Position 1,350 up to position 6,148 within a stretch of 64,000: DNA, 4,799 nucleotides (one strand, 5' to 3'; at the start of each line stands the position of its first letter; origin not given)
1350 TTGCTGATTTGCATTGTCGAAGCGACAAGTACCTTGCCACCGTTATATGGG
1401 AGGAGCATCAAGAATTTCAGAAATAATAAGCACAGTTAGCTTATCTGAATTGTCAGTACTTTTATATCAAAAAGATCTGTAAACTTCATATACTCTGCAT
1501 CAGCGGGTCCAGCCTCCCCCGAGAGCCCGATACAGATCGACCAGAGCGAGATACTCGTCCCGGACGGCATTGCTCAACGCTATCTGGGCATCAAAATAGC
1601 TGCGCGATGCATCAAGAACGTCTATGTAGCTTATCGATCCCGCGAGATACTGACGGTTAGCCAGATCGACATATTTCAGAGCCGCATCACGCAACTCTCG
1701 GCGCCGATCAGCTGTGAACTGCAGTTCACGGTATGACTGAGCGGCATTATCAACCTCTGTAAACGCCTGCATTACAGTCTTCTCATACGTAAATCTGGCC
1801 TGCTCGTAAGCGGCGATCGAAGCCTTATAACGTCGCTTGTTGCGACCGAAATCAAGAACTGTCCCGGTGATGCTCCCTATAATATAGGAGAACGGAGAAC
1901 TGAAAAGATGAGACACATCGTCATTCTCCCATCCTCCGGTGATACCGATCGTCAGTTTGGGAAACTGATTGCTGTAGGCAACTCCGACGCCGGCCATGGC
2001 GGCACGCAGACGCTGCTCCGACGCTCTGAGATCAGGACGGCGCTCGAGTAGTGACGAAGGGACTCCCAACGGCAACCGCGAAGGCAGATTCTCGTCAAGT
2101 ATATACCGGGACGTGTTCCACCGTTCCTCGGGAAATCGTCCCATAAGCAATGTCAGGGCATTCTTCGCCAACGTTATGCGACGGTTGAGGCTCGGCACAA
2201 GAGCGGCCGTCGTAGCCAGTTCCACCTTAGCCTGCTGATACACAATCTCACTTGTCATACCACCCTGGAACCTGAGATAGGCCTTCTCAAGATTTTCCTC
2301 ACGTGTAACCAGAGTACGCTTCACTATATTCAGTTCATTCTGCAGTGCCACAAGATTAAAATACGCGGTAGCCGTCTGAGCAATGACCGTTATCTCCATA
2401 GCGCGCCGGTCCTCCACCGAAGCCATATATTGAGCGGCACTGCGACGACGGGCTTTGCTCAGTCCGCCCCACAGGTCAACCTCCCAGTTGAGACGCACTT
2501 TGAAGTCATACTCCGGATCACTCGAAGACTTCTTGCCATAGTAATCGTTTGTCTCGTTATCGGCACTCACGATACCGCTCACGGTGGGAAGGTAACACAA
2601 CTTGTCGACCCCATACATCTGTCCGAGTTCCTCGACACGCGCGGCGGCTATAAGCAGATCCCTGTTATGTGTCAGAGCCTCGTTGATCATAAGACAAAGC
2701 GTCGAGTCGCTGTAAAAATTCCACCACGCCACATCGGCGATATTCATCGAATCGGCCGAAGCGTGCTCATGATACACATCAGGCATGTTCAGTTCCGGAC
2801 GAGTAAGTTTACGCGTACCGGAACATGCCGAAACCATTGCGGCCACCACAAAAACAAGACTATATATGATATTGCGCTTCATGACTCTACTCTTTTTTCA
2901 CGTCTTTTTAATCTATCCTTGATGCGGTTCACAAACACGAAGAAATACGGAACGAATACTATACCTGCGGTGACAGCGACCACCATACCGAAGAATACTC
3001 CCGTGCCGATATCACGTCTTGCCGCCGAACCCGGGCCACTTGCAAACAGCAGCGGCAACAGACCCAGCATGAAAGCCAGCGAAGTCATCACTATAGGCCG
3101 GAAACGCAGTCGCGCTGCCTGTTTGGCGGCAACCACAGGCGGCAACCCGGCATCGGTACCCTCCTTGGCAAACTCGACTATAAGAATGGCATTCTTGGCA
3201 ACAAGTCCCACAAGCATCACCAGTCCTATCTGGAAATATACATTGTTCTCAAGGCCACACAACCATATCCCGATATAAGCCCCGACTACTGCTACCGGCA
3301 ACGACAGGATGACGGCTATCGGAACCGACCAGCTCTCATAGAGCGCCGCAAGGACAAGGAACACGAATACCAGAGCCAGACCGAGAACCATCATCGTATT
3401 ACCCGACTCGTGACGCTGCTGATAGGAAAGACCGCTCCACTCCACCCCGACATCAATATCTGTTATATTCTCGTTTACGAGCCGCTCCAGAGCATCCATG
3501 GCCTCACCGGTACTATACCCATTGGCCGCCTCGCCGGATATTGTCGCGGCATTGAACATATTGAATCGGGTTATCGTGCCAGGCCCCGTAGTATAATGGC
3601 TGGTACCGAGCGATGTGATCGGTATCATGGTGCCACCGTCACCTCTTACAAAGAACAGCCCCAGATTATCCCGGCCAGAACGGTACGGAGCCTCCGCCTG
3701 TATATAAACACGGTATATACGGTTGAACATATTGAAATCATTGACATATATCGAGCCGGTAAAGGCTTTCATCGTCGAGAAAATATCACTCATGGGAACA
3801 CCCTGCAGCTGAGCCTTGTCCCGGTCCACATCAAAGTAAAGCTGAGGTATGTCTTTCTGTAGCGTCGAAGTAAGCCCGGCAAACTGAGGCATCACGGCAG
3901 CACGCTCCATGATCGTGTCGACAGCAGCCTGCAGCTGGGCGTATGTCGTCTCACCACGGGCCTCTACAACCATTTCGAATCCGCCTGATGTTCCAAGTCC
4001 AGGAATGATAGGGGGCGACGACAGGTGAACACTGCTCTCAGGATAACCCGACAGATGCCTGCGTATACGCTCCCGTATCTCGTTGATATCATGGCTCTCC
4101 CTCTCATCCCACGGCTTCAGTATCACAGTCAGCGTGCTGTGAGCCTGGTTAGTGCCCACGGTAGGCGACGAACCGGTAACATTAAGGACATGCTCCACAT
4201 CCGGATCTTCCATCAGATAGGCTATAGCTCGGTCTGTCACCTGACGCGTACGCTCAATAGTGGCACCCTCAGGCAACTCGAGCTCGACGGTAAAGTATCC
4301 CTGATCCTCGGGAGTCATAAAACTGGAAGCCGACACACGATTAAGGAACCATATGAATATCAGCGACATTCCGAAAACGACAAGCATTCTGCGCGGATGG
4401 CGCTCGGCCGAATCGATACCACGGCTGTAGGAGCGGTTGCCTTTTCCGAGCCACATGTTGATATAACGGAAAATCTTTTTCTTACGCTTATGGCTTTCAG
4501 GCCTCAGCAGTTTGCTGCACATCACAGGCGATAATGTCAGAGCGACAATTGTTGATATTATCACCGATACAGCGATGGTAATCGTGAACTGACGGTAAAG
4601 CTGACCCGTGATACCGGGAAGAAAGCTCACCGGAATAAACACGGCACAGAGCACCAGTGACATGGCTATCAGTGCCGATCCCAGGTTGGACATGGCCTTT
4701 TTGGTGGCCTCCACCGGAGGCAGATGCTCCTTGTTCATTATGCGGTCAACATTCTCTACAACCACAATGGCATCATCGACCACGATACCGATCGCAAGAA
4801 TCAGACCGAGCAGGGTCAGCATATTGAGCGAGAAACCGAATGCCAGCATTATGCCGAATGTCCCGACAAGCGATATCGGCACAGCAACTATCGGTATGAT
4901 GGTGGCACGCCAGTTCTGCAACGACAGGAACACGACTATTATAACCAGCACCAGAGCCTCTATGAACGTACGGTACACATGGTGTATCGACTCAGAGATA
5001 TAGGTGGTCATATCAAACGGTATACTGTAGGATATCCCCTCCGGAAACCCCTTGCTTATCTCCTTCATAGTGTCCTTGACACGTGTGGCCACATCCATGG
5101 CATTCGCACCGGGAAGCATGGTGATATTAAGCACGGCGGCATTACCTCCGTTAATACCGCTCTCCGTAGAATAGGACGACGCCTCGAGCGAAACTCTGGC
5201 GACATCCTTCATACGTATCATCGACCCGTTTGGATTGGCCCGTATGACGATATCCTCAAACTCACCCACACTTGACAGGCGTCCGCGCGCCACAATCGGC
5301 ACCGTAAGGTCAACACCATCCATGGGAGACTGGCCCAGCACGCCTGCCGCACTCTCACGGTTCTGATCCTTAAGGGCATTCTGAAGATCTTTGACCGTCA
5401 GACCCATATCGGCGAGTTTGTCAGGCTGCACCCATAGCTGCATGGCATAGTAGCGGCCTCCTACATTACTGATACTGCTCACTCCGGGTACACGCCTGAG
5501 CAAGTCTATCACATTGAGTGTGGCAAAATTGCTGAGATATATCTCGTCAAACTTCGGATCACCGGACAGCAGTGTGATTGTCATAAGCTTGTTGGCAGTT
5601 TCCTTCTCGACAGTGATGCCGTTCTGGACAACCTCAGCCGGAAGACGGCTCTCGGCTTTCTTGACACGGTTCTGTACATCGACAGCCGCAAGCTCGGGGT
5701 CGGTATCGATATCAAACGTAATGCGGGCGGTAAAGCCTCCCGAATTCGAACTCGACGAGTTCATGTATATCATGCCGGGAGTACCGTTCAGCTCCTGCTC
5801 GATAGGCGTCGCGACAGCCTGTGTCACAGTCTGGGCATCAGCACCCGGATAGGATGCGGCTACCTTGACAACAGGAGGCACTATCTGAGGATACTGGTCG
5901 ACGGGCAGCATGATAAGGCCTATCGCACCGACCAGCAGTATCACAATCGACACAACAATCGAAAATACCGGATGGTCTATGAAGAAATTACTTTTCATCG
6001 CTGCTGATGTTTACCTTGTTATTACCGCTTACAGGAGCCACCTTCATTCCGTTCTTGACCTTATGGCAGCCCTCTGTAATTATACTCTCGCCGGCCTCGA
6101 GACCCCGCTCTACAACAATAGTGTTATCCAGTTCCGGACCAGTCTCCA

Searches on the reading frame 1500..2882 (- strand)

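Call 7: search_protein_families(library=pfam, proteins=[window:1500-2882:-], max_evalue=0.0001)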
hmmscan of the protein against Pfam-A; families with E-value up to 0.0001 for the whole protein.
window:1500-2882:- (460 aa): 1 family
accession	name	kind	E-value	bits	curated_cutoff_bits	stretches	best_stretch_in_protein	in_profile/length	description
PF02321.23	OEP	-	1e-46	159.6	22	2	276-455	6-187/187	Outer membrane efflux protein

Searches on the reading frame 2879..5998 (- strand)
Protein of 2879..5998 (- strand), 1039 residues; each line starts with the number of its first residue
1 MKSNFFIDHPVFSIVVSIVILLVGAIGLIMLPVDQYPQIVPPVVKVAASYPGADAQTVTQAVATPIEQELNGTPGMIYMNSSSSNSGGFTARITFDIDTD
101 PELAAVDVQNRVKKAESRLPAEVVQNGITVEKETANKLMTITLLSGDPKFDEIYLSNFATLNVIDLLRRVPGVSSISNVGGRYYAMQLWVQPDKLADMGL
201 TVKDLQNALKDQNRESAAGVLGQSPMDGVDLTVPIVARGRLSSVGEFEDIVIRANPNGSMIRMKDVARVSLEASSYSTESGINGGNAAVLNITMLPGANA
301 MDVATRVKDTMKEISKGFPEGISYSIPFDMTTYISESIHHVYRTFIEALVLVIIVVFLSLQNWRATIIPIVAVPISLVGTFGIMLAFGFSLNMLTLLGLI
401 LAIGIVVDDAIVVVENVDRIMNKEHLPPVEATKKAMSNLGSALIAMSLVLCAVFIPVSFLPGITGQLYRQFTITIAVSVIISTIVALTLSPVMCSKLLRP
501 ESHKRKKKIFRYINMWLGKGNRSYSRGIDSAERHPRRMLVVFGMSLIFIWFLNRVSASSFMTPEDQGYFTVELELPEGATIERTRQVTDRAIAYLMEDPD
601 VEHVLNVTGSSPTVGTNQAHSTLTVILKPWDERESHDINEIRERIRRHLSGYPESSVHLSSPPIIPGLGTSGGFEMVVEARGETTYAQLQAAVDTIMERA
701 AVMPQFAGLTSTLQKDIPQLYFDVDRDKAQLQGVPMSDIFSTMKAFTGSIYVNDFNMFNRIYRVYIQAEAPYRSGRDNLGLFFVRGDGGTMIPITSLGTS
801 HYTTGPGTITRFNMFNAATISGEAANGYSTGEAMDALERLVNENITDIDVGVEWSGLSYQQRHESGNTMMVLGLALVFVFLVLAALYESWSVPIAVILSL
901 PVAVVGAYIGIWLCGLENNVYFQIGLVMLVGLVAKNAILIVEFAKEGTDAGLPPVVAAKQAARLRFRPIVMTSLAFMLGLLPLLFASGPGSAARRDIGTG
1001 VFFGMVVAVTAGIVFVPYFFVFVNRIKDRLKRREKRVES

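Call 7: search_protein_families(library=pfam, proteins=[window:2879-5998:-], max_evalue=0.0001)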
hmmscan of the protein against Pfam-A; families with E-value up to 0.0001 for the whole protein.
window:2879-5998:- (1039 aa): 3 families
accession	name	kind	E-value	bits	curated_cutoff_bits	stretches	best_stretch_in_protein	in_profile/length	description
PF00873.25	ACR_tran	-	0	1052.2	28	1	3-1023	2-1020/1021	AcrB/AcrD/AcrF family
PF03176.21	MMPL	-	2.1e-13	50.4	20.5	2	344-516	148-319/333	MMPL family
PF02355.23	SecD_SecF_C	-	4.2e-07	30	20.5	0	342-487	34-176/189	Protein export membrane protein SecD/SecF, C-terminal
